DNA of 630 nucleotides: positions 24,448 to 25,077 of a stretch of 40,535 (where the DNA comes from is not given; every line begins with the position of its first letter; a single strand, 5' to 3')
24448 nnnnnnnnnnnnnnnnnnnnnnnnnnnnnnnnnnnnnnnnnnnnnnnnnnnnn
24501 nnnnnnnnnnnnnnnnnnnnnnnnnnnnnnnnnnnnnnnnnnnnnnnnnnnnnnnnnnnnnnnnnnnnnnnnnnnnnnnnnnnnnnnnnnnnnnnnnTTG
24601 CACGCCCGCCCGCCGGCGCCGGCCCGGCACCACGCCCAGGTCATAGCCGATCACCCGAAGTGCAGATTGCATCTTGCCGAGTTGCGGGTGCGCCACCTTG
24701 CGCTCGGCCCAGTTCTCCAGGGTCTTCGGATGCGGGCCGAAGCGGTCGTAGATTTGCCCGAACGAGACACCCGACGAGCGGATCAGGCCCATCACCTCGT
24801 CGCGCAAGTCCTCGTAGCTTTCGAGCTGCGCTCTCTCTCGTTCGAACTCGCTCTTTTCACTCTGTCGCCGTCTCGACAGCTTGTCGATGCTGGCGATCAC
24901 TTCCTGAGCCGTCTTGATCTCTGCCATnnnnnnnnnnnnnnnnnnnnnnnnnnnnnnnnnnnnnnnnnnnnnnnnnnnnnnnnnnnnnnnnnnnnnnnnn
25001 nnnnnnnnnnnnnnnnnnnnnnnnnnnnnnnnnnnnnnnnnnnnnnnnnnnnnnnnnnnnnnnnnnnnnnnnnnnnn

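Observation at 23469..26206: Six-gene non-structural insert between the scaffold and major capsid genes (Cys-rich protein, Xre-HTH, ParB-like and small ORFs)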

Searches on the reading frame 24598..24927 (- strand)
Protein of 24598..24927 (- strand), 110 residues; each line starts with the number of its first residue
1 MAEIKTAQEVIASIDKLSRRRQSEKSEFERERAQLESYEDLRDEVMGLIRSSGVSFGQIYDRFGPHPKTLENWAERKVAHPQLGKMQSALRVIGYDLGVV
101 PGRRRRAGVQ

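Call 5: search_protein_families(library=pfam, proteins=[window:24598-24927:-], max_evalue=0.1)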
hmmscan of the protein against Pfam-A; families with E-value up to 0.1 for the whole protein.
window:24598-24927:- (110 aa): 1 family
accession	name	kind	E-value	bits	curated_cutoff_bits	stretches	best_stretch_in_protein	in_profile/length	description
PF22560.2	GMT-wHTH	-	0.031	15.2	27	1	22-62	7-50/82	GMT-like wHTH domain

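Call 6: search_protein_families(library=phrogs, proteins=[window:24598-24927:-], max_evalue=0.1)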
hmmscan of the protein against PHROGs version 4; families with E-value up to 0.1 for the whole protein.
window:24598-24927:- (110 aa): 0 families

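Call 33: search_protein_families(library=ncbifam, proteins=[window:24598-24927:-], max_evalue=0.1)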
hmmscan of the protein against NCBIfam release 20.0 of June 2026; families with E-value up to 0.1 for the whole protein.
window:24598-24927:- (110 aa): 0 families

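Call 34: search_protein_families(library=padloc, proteins=[window:24598-24927:-], max_evalue=0.1)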
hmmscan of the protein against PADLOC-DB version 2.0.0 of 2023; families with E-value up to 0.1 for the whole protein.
window:24598-24927:- (110 aa): 1 family
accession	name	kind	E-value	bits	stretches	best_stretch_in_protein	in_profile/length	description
PDLC01149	DHH_CorA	-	0.0059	14.3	1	1-70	115-183/245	"DHH family hydrolase, potential RNAse, CorA associated new"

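Call 61: search_protein_representatives(protein=window:24598-24927:-)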
Query: 110 residues. Proteins with E-value up to 0.001 (for the whole library): 105; up to 1e-10: 32; up to 1e-30: 0. The best 105 are listed.
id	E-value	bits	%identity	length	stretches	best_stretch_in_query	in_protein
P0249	2.7e-28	114.3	55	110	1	4-105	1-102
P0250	1.2e-25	105.7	54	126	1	4-103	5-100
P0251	1.3e-25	105.7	56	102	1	5-105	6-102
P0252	3.3e-24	101.1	52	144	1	4-100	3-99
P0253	6.4e-24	100.2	48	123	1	10-107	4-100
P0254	1.0e-22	96.3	49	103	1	3-100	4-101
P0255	2.9e-21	91.7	50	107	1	4-103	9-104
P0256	3.6e-21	91.4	48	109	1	3-101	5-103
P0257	4.6e-21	91.0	45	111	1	3-98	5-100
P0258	7.4e-20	87.1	55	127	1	27-97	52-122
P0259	9.4e-20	86.8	49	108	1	22-101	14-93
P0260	1.6e-18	82.9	49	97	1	24-96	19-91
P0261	5.2e-18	81.2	45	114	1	4-102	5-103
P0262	8.4e-18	80.6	46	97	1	20-99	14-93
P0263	5.2e-17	78.0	41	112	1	5-101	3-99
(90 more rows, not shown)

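Call 63: search_solved_structures(query=A7, max_evalue=10, show_alignments=1)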
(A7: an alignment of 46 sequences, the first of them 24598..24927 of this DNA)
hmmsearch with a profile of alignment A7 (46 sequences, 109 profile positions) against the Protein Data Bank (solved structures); distinct sequences matched with E-value up to 10: 10.
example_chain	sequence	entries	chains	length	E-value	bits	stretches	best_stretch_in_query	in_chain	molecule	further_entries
2kpj_A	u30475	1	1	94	0.017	18.2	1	47-91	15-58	SOS-response transcriptional repressor, LexA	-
2mqk_A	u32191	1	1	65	0.21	14.6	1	38-78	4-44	ATP-dependent target DNA activator B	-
3b7h_A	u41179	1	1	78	0.23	14.5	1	44-97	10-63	Prophage Lp1 protein 11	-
6af3_B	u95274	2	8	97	0.32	14.1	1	40-106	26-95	HigA antitoxin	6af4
10lm_U3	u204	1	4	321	0.36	13.9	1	21-56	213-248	LEPBI_I1029 protein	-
2ofy_A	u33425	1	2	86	0.47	13.5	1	55-94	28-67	Putative XRE-family transcriptional regulator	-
2jn6_A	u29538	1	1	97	0.51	13.4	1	40-77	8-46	Protein Cgl2762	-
5gox_A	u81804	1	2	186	0.59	13.2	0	3-54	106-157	DNA repair protein RAD50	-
2rn7_A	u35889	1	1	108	2.2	11.4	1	42-77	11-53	IS629 orfA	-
3u1a_A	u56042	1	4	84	5.8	10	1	5-56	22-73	smooth muscle tropomyosin alpha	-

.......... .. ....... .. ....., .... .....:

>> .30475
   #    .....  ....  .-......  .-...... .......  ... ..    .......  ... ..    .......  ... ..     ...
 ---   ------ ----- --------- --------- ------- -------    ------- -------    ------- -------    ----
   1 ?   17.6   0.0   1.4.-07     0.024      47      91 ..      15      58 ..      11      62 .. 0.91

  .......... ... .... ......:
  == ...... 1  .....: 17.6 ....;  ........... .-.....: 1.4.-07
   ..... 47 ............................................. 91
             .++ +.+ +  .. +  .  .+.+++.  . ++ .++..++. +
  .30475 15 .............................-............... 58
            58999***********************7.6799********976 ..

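Call 64: search_protein_families(library=pfam, alignment_id=A7, max_evalue=0.05)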
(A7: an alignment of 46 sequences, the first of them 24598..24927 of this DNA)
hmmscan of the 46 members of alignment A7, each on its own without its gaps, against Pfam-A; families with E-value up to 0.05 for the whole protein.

A. member 1, window:24598-24927:- (110 aa): 1 family
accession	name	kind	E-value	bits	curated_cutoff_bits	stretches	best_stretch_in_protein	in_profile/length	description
PF22560.2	GMT-wHTH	-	0.031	15.2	27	1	22-62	7-50/82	GMT-like wHTH domain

B. families by the number of members that match (of 46 scanned): 10 families
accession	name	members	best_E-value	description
PF13560.12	HTH_31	6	0.0076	Helix-turn-helix domain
PF13384.12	HTH_23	1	0.003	Homeodomain-like domain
PF01381.28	HTH_3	1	0.0049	Helix-turn-helix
PF18061.6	CRISPR_Cas9_WED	1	0.0054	CRISPR-Cas9 WED domain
PF07543.17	PGA2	1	0.0073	Protein trafficking PGA2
PF09763.15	Sec3_CC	1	0.0077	Exocyst complex component Sec3, coiled-coil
PF13744.12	HTH_37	1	0.01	Helix-turn-helix domain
PF07007.17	LprI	1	0.021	Lysozyme inhibitor LprI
PF22560.2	GMT-wHTH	1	0.031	GMT-like wHTH domain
PF00120.29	Gln-synt_C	1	0.042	Glutamine synthetase, catalytic domain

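Call 77: find_related_loci(query=A8, collection=viral_contigs, flank=5000)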
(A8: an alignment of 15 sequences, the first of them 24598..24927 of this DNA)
Query A8 (110 aa) in viral_contigs; peptide patterns used: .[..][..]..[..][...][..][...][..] (x = any residue, [..] = any of these).
9 stretches matched a pattern; 9 encode a relative of the query (tblastn E <= 1e-3); 9 distinct loci.
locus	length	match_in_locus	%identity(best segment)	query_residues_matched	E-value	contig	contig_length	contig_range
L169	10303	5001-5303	93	10-110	3e-61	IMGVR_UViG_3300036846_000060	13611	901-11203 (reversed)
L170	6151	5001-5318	54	3-104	1e-35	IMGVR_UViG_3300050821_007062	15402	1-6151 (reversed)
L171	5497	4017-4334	52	3-104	2e-34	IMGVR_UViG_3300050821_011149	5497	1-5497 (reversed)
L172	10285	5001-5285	48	11-106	4e-30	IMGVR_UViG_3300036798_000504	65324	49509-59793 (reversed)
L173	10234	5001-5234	54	23-100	4e-30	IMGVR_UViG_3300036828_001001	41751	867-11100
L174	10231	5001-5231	51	24-100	1e-26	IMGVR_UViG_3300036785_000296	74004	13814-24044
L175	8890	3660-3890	48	24-100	2e-23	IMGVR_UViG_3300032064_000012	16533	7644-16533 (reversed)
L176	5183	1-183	54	34-94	5e-20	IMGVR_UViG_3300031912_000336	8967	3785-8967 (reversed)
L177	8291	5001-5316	48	4-104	2e-25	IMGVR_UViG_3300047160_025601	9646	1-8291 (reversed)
